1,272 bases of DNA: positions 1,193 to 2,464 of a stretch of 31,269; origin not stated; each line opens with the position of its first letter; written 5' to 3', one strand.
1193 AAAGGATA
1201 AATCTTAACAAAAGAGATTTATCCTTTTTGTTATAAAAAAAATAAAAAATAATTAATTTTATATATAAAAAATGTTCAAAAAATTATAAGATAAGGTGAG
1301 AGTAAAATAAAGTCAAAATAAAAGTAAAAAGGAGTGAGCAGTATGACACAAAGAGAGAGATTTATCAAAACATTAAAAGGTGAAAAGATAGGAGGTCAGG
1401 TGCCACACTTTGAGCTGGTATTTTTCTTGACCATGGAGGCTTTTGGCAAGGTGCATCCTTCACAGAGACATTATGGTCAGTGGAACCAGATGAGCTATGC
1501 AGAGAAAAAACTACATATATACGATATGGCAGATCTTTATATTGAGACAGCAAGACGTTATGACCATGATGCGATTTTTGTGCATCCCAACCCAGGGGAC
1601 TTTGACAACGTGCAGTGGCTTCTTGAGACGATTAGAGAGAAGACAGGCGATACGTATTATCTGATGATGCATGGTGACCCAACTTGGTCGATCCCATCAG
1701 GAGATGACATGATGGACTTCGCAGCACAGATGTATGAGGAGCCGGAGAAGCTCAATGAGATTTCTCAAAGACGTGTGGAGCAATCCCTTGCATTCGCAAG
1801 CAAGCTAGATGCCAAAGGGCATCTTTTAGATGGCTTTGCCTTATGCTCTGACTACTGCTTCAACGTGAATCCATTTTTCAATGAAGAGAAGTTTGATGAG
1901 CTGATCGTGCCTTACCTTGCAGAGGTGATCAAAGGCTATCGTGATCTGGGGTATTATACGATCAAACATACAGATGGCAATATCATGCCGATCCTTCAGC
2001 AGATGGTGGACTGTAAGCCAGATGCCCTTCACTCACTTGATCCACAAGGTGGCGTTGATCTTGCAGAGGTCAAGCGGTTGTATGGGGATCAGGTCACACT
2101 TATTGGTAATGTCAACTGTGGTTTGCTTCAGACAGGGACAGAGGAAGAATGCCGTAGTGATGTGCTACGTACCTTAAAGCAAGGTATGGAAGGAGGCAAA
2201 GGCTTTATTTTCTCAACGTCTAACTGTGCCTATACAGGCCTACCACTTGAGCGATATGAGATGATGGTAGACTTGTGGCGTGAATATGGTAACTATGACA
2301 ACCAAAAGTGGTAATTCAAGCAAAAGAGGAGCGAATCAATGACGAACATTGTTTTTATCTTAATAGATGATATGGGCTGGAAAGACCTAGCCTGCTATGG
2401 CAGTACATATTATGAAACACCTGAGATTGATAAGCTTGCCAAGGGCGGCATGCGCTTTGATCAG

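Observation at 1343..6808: Uncharacterised four-gene glycyl-radical-enzyme operon: URO-D-fold protein - Cys-type sulfatase - PFL2-class activase - divergent 730-aa GRE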

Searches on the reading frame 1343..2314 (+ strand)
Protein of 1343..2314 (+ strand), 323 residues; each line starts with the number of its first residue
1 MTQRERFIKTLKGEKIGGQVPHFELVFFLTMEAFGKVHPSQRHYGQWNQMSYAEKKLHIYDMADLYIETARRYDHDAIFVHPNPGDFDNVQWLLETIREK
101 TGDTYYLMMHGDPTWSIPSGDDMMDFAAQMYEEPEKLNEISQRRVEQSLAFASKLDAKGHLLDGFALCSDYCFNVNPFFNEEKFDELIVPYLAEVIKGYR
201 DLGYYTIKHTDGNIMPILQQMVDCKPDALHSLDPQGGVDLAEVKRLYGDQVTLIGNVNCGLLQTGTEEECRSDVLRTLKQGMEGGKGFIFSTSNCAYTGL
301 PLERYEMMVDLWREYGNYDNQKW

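Call 6: search_protein_families(library=pfam, proteins=[window:1343-2314:+], max_evalue=0.01)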
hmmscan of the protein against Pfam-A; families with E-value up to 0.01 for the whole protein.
window:1343-2314:+ (323 aa): 1 family
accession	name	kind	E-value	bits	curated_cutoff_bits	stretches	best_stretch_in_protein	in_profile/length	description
PF01208.23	URO-D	-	3.7e-23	82.6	23.9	1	121-315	160-346/346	Uroporphyrinogen decarboxylase (URO-D)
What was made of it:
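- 1343..2314 (+): URO-D/MtaA-superfamily protein, 323 aa, function unknown; probably not part of the GRE system. Pfam PF01208 scores 82.6 bits, on model positions 160-346 only (call 6).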

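Call 7: search_protein_families(library=ncbifam, proteins=[window:1343-2314:+], max_evalue=0.01)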
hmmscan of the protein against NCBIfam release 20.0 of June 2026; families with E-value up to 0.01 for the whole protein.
window:1343-2314:+ (323 aa): 5 families
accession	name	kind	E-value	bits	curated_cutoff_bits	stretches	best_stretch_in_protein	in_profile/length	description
NF004889.0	PRK06252.1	subfamily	1.1e-12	47.6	244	1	122-283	157-309/340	methylcobalamin:coenzyme M methyltransferase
NF040654.1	MtaA_Meth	equivalog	2.2e-07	30.2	400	1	124-282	157-307/337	methylcobamide:CoM methyltransferase MtaA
TIGR01463.1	mtaA_cmuA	subfamily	5.3e-07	29.2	235.4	1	179-282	209-310/340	MtaA/CmuA family methyltransferase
TIGR01464.1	hemE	equivalog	8.3e-05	21.7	302.95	1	180-312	208-336/338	uroporphyrinogen decarboxylase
NF041608.1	methylcob_mtaseMtbA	equivalog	0.0085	15.2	600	0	181-283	211-310/339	methylcobamide:CoM methyltransferase MtbA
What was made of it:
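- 1343..2314 (+): HemE and MtaA equivalogs are far below cut-off (call 7).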

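Call 32: find_homologous_proteins(query=window:1343-2314:+, max_evalue=1e-10)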
Query window:1343-2314:+ (323 aa): 6259 proteins with E <= 1e-10 among 6798 candidates; the best 120 are listed.
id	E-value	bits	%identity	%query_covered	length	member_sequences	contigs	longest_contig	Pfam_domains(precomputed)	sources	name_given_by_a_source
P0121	1.3e-225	766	100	100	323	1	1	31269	PF01208.24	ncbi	ncbi:MAG: uroporphyrinogen decarboxylase family protein [Cellulosilyticaceae bacterium]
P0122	5.3e-179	613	78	100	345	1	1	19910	PF01208.24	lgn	-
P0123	5.5e-179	613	79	99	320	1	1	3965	PF01208.24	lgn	-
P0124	1.8e-178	611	77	100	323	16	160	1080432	PF01208.24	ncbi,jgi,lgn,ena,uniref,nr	ncbi:MAG: uroporphyrinogen decarboxylase family protein [Eisenbergiella sp.]|jgi:uroporphyrinogen de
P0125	1.8e-177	608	78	99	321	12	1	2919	PF01208.24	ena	-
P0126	2.2e-177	608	78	99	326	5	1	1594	PF01208.24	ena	-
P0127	1.1e-175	602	76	99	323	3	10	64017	PF01208.24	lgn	-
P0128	3.2e-174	597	76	99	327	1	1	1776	PF01208.24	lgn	-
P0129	6.5e-174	596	76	99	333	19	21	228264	PF01208.24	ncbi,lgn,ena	-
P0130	1.7e-173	595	76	100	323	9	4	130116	PF01208.24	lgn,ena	-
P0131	3.5e-173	594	76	99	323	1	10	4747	PF01208.24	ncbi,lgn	-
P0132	5.3e-173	593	75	100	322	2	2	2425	PF01208.24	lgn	-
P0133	7.4e-173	593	75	100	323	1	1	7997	PF01208.24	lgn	-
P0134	1.1e-172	592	75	99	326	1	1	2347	PF01208.24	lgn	-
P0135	1.4e-172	592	74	100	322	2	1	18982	PF01208.24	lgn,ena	-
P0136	2.0e-172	591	76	99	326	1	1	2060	PF01208.24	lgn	-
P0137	2.8e-172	591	76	99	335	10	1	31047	PF01208.24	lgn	-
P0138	1.4e-171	588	74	99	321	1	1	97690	PF01208.24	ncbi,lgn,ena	-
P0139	2.0e-171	588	74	99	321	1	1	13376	PF01208.24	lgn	-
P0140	2.6e-171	588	75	100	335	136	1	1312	PF01208.24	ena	-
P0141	2.8e-171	587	75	100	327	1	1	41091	PF01208.24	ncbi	-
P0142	4.4e-171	587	73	100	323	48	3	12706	PF01208.24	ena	-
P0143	6.5e-171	586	74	99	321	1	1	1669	PF01208.24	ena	-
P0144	7.6e-171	586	75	99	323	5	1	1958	PF01208.24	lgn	-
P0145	9.3e-171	586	74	100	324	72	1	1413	PF01208.24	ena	-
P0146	1.3e-170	585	74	100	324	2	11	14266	PF01208.24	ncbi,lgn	-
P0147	3.4e-170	584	74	100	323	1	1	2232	PF01208.24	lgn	-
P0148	8.5e-170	583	78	94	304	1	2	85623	PF01208.24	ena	-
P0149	9.2e-170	582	73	99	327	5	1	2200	PF01208.24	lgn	-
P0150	2.1e-169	581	75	99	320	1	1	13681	PF01208.24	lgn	-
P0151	4.8e-169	580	74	99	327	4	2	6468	PF01208.24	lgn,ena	-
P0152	5.6e-169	580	74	100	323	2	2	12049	PF01208.24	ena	-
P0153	5.7e-169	580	75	98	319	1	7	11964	PF01208.24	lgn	-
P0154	6.4e-169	580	74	99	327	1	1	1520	PF01208.24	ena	-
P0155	7.5e-169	579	76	98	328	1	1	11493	PF01208.24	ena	-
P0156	7.8e-169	579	76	98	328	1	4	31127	PF01208.24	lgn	-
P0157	8.0e-169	579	76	98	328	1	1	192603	PF01208.24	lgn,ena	-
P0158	8.5e-169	579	74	98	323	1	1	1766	PF01208.24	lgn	-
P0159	1.1e-168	579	76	98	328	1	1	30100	PF01208.24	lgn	-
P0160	1.1e-168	579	74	99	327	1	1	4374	PF01208.24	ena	-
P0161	1.2e-168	579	76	98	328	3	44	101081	PF01208.24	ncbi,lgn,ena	-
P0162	1.2e-168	579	76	98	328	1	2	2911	PF01208.24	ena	-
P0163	1.4e-168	579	73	99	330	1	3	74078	PF01208.24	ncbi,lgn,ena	-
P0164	2.2e-168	578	75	98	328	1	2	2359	PF01208.24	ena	-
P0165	2.2e-168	578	73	99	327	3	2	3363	PF01208.24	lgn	-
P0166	2.3e-168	578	75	99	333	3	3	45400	PF01208.24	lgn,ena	-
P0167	3.3e-168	577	74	98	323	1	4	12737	PF01208.24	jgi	-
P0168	3.3e-168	577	76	98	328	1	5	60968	PF01208.24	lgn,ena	-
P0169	4.0e-168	577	74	98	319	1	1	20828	PF01208.24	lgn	-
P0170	4.0e-168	577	75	98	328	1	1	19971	PF01208.24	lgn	-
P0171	5.2e-168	577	72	100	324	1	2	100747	PF01208.24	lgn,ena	-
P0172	5.3e-168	577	73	99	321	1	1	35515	PF01208.24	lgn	-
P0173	7.5e-168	576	73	99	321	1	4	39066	PF01208.24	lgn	-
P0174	7.7e-168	576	73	99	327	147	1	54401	PF01208.24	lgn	-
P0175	9.4e-168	576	73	99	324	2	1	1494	PF01208.24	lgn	-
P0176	9.7e-168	576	73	99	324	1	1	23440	PF01208.24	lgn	-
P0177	1.1e-167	576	74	98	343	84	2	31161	PF01208.24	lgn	-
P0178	1.5e-167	575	74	99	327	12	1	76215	PF01208.24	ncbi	ncbi:MAG: uroporphyrinogen decarboxylase family protein [Clostridia bacterium]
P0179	1.5e-167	575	75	98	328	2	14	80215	PF01208.24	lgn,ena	-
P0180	2.1e-167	575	75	99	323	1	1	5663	PF01208.24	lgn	-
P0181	2.6e-167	574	72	100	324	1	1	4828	PF01208.24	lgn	-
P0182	2.6e-167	574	73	99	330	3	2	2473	PF01208.24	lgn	-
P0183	2.8e-167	574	73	99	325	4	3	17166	PF01208.24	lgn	-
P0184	3.4e-167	574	73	99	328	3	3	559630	PF01208.24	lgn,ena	-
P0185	5.8e-167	573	72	99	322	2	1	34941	PF01208.24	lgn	-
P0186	6.5e-167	573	73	99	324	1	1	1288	PF01208.24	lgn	-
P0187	6.9e-167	573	73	99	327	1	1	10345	PF01208.24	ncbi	-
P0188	8.0e-167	573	74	98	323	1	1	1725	PF01208.24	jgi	-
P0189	8.2e-167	573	72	99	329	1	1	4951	PF01208.24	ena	-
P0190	1.1e-166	572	74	98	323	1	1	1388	PF01208.24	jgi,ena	-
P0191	1.1e-166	572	73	99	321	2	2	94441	PF01208.24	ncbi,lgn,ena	-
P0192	1.1e-166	572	72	99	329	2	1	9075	PF01208.24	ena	-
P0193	1.1e-166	572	73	98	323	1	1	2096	PF01208.24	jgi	-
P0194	1.2e-166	572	74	99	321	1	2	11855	PF01208.24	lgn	-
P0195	1.5e-166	572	74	98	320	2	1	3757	PF01208.24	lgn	-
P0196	1.7e-166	572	72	99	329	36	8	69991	PF01208.24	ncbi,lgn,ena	-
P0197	1.8e-166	572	72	100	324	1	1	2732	PF01208.24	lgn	-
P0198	1.8e-166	572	74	99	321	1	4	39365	PF01208.24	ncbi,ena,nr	ncbi:MAG: hypothetical protein IJA75_02420 [Oscillospiraceae bacterium]|nr:hypothetical protein [Osc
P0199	2.4e-166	571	74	99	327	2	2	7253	PF01208.24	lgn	-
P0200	2.6e-166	571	73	99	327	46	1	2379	PF01208.24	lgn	-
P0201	3.2e-166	571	72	100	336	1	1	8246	PF01208.24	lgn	-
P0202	3.5e-166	571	73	100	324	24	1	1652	PF01208.24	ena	-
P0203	4.6e-166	570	74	99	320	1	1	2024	PF01208.24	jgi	-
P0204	4.7e-166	570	73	99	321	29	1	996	PF01208.24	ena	-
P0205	5.1e-166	570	74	99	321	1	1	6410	PF01208.24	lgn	-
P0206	6.7e-166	570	74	99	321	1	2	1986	PF01208.24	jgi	-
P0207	7.8e-166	570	74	100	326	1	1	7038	PF01208.24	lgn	-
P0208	7.9e-166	570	74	99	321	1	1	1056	PF01208.24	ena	-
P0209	9.3e-166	569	73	99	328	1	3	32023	PF01208.24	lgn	-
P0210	1.0e-165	569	73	98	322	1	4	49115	PF01208.24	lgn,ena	-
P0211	1.1e-165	569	73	99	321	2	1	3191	PF01208.24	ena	-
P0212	1.1e-165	569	73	99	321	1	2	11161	PF01208.24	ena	-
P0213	1.3e-165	569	74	99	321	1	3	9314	PF01208.24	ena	-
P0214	1.3e-165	569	74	99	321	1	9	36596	PF01208.24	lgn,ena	-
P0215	1.6e-165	568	73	99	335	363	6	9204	PF01208.24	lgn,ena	-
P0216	1.8e-165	568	73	99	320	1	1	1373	PF01208.24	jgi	jgi:uroporphyrinogen decarboxylase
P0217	1.9e-165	568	73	98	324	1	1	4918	PF01208.24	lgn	-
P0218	2.0e-165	568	73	99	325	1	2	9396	PF01208.24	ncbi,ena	-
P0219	2.6e-165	568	73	99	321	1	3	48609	PF01208.24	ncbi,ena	-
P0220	3.4e-165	567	73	99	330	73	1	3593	PF01208.24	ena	-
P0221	3.5e-165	567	72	99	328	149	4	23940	PF01208.24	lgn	-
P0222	3.5e-165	567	73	99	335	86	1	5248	PF01208.24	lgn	-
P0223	3.9e-165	567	73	99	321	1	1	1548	PF01208.24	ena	-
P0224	4.1e-165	567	73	99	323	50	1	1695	PF01208.24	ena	-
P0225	4.8e-165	567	73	99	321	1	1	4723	PF01208.24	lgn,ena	-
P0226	5.1e-165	567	72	99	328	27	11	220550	PF01208.24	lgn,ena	-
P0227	6.8e-165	566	73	99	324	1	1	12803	PF01208.24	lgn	-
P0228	6.8e-165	566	75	98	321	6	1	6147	PF01208.24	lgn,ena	-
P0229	8.7e-165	566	73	99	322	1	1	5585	PF01208.24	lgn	-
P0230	9.2e-165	566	73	99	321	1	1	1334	PF01208.24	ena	-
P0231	1.3e-164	566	73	99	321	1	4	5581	PF01208.24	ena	-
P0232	1.4e-164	565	72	99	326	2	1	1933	PF01208.24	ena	-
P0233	1.4e-164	565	73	99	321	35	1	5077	PF01208.24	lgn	-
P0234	1.7e-164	565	73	98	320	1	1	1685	PF01208.24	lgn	-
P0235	1.8e-164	565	72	99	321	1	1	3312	PF01208.24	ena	-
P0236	1.9e-164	565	72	99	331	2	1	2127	PF01208.24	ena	-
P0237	2.6e-164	565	72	99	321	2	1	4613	PF01208.24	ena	-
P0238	3.2e-164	564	72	100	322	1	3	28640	PF01208.24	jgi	-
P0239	3.5e-164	564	72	99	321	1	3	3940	PF01208.24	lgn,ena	-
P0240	3.7e-164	564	72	99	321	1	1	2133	PF01208.24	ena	-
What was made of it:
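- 1343..2314 (+): More than 6000 homologues exist, the best 72-79% identical (call 32).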

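Call 33: find_encoding_contigs(protein=P0124, flank=8000, max_places=3)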
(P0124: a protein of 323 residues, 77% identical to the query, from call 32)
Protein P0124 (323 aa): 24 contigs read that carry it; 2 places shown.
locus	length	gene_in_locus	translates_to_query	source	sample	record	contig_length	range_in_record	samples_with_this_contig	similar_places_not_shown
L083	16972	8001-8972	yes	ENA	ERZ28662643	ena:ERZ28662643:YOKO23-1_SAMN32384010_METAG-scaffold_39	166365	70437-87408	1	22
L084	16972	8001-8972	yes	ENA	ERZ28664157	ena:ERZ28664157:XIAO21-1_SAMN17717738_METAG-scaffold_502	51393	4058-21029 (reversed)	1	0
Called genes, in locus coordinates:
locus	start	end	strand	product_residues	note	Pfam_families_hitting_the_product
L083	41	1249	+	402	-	PF01408:GFO_IDH_MocA, PF02894:GFO_IDH_MocA_C, PF22725:GFO_IDH_MocA_C3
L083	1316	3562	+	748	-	-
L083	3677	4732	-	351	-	PF01208:URO-D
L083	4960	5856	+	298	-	PF02311:AraC_binding, PF07883:Cupin_2, PF00165:HTH_AraC (weak), PF12833:HTH_18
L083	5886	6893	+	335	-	PF01208:URO-D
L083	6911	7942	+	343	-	PF01208:URO-D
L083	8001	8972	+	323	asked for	PF01208:URO-D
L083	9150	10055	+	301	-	PF11155:DUF2935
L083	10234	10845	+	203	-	PF00440:TetR_N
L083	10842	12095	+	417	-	PF00999:Na_H_Exchanger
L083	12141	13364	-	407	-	PF01270:Glyco_hydro_8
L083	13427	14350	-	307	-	PF00528:BPD_transp_1 (weak)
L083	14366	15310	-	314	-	PF00528:BPD_transp_1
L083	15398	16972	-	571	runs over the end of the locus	PF01547:SBP_bac_1 (faint)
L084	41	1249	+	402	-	PF01408:GFO_IDH_MocA, PF02894:GFO_IDH_MocA_C, PF22725:GFO_IDH_MocA_C3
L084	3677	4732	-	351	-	PF01208:URO-D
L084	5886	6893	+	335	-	PF01208:URO-D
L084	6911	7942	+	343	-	PF01208:URO-D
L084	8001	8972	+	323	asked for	PF01208:URO-D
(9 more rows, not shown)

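Call 34: find_encoding_contigs(protein=P0122, flank=8000, max_places=2)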
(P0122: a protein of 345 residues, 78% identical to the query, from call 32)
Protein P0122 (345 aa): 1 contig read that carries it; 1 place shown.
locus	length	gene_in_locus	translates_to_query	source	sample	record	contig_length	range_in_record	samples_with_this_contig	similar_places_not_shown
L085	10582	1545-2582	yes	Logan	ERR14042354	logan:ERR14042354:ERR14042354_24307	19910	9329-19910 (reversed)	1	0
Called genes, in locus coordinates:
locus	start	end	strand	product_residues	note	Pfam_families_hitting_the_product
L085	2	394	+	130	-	?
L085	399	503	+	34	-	-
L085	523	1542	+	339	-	PF01208:URO-D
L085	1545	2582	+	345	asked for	PF01208:URO-D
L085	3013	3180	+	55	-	-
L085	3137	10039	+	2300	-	PF22842:Pel9A-like_beta_helix (faint), PF13229:Beta_helix (weak), PF03422:CBM_6, PF18099:CBM_35_2 (weak), PF02368:Big_2 (weak), PF24135:DUF7402, PF03422:CBM_6, PF18998:Flg_new_2, +2 more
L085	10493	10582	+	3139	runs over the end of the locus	?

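Call 35: find_encoding_contigs(protein=P0138, flank=8000, max_places=2)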
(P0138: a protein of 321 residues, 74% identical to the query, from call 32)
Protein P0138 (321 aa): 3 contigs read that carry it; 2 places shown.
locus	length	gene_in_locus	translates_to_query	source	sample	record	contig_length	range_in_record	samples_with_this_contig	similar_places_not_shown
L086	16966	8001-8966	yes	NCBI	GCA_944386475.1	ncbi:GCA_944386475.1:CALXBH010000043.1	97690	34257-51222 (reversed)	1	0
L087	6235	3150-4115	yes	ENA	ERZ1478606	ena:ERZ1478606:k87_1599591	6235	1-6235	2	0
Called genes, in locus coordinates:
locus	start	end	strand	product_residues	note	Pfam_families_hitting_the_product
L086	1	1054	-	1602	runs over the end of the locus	PF00754:F5_F8_type_C, PF22633:F5_F8_type_C_2, PF00703:Glyco_hydro_2 (weak), PF02836:Glyco_hydro_2_C (weak), PF00754:F5_F8_type_C, PF22633:F5_F8_type_C_2 (weak), PF02368:Big_2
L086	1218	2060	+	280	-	PF02311:AraC_binding, PF12833:HTH_18, PF00165:HTH_AraC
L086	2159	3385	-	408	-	PF02574:S-methyl_trans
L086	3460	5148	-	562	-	PF03485:Arg_tRNA_synt_N, PF00750:tRNA-synt_1d, PF05746:DALR_1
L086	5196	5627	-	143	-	PF09148:DUF1934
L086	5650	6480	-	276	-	PF01177:Asp_Glu_race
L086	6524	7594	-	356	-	PF01820:Dala_Dala_lig_N, PF02222:ATP-grasp, PF02786:CPSase_L_D2, PF07478:Dala_Dala_lig_C, PF13535:ATP-grasp_4 (faint)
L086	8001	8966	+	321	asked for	PF01208:URO-D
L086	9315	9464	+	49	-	PF00471:Ribosomal_L33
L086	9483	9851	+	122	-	PF00584:SecE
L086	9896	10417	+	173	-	PF02357:NusG, PF00467:KOW (weak)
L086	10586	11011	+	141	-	PF03946:Ribosomal_L11_N, PF00298:Ribosomal_L11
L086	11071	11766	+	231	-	PF00687:Ribosomal_L1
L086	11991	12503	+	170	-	PF00466:Ribosomal_L10, PF27436:RL10_C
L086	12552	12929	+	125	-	PF16320:Ribosomal_L12_N, PF00542:Ribosomal_L12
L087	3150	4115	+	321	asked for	PF01208:URO-D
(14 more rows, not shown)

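Call 47: find_related_loci(query=window:1343-2314:+, collection=metagenome_contigs, flank=8000)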
Query window:1343-2314:+ (323 aa) in metagenome_contigs; peptide patterns used: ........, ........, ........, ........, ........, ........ (x = any residue, [..] = any of these).
45 stretches matched a pattern; 15 encode a relative of the query (tblastn E <= 1e-3); 15 distinct loci.
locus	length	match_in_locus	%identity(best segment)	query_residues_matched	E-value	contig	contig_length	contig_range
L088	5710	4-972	78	1-323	0e+0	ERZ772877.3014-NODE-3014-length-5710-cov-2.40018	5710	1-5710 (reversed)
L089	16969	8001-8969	78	1-323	0e+0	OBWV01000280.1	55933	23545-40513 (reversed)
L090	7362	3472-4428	79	1-319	0e+0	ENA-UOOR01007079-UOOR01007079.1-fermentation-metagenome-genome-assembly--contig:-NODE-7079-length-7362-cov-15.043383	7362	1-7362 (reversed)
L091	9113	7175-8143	78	1-323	0e+0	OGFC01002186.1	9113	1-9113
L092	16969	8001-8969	77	1-323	0e+0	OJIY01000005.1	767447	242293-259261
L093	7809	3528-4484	79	1-319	0e+0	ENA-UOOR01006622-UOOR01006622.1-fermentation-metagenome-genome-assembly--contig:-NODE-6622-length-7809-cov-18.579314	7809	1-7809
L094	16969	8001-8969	78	1-323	0e+0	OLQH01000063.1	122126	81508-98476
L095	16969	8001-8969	76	1-323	3e-177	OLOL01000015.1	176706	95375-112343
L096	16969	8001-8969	76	1-323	3e-177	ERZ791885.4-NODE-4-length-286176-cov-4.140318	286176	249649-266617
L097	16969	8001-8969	78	1-323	0e+0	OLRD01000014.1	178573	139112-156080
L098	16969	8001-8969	76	1-323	5e-177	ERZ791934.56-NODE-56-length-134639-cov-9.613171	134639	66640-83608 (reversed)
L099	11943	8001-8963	67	1-322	2e-151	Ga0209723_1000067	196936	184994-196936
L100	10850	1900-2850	67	1-318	3e-148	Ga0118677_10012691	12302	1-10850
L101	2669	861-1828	76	1-323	1e-156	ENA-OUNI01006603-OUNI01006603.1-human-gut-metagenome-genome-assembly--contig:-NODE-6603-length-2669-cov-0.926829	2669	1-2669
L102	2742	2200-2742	64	1-174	3e-73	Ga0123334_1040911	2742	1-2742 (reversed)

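Call 49: search_solved_structures(query=window:1343-2314:+, max_evalue=0.01, show_alignments=1)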
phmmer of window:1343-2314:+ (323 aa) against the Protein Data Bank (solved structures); distinct sequences matched with E-value up to 0.01: 1.
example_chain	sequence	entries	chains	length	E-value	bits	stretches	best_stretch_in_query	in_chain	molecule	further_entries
4ay7_A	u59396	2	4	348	0.0054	19.4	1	201-289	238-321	METHYLCOBALAMIN: COENZYME M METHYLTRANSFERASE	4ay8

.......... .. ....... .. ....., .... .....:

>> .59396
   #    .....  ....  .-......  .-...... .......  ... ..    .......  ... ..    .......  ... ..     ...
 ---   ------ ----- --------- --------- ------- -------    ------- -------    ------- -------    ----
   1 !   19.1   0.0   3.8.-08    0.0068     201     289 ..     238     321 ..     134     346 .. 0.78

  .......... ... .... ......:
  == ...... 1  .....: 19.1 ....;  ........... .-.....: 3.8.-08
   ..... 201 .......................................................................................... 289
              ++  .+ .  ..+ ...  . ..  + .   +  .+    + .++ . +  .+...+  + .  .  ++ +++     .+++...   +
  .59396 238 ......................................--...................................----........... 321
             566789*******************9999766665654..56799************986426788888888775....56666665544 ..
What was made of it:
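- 1343..2314 (+): The MtaA zinc motif H-x-C reads H-T-D here (call 49).
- On URO-D / MtaA family (PF01208): H-T-D replaces H-I-C (call 49).
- Closest known: MtaA methylcobalamin:CoM methyltransferase / uroporphyrinogen decarboxylase. Different: The zinc ligand motif H-x-C reads H-T-D (call 49).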
